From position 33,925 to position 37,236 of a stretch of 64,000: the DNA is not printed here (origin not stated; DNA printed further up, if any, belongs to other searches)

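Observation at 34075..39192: TonB-dependent receptor paired with a T9SS-anchored beta-helix protein instead of a SusD-like lipoprotein (locus 1 of 2)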

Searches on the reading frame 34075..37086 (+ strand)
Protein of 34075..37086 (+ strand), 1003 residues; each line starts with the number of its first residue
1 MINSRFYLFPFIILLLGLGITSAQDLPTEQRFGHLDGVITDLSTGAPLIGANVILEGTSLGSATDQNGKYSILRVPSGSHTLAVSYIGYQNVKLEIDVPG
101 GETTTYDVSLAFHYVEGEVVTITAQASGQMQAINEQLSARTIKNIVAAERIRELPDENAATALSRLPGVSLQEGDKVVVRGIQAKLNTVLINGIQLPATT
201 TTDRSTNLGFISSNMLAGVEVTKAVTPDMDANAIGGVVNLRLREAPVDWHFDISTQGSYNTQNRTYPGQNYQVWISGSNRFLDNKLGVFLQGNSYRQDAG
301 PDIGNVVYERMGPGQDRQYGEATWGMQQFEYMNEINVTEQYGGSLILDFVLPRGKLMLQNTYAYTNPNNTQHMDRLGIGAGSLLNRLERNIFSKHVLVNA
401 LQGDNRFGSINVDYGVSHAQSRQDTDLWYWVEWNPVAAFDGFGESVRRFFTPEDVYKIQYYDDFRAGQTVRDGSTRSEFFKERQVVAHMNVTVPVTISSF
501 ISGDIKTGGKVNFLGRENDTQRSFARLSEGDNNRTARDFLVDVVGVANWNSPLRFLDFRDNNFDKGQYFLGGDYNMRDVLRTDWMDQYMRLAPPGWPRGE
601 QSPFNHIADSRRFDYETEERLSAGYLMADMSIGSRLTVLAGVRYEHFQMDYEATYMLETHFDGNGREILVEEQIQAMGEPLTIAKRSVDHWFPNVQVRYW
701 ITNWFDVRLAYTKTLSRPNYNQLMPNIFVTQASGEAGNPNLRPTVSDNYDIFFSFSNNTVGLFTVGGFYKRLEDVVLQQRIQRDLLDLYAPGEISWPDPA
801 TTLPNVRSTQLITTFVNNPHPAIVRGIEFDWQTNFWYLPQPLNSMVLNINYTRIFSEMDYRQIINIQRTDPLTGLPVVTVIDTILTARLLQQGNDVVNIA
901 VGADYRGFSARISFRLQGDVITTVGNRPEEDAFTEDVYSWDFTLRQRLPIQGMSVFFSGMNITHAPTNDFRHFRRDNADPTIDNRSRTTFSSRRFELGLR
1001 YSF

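Call 3: search_protein_families(library=pfam, proteins=[window:34075-37086:+], max_evalue=0.01)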
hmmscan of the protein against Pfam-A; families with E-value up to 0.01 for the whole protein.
window:34075-37086:+ (1003 aa): 7 families
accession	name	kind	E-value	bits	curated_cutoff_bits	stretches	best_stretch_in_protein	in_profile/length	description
PF00593.30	TonB_dep_Rec_b-barrel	-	6.8e-27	95.8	27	1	420-961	8-435/436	TonB dependent receptor-like, beta-barrel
PF14905.12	OMP_b-brl_3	-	2.9e-21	76.5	27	1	609-1001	102-408/408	Outer membrane protein beta-barrel family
PF13715.12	CarbopepD_reg_2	-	2.7e-19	69.4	32.2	1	36-120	2-86/88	CarboxypepD_reg-like domain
PF13620.12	CarboxypepD_reg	-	3.1e-16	59.9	32.3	1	35-110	2-81/82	Carboxypeptidase regulatory-like domain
PF07715.20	Plug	-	1.1e-12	48.8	23.9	1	144-237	10-107/107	TonB-dependent Receptor Plug Domain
PF08308.17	PEGA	-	0.00034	20.9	20.8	1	50-110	12-67/71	PEGA domain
PF09430.16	EMC7_beta-sandw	-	0.0028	18.3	26.6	1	52-101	11-61/122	ER membrane protein complex subunit 7, beta-sandwich domain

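Call 8: search_protein_families(library=ncbifam, proteins=[window:34075-37086:+], max_evalue=0.01)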
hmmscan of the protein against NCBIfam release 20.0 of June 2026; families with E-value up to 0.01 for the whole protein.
window:34075-37086:+ (1003 aa): 9 families
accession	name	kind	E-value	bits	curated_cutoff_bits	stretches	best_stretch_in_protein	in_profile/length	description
TIGR01782.1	TonB-Xanth-Caul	subfamily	3.8e-98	329.9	310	2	490-1003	417-868/868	TonB-dependent receptor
TIGR01785.1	TonB-hemin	subfamily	2.9e-26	92.1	316.85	2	608-835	357-549/677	TonB-dependent heme/hemoglobin receptor family protein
TIGR01786.1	TonB-hemlactrns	subfamily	4e-20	71.8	323.75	2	621-852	392-585/719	TonB-dependent hemoglobin/transferrin/lactoferrin family receptor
TIGR04056.1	OMP_RagA_SusC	subfamily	1.1e-15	57.1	368.25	1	36-182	4-145/981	SusC/RagA family TonB-linked outer membrane protein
NF052345.1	S_layer_anammox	exception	4.8e-11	40.8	1400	1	30-145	1310-1428/1596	Kustd1514 family S-layer glycoprotein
NF010038.0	PRK13513.1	equivalog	9.4e-09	34.3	942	1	120-295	36-215/659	ligand-gated channel protein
NF050067.1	TonBEntbctnRecCfrA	equivalog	1.6e-08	33.4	1200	1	124-299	31-213/698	TonB-dependent ferric enterobactin receptor CfrA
NF049945.1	TonB_dep_FCYXU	equivalog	2.2e-07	29.9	825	1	172-283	93-205/697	TonB-dependent receptor, FCYXU motif-type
NF010010.0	PRK13483.1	equivalog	7.2e-06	24.3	927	1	119-297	33-215/660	ligand-gated channel protein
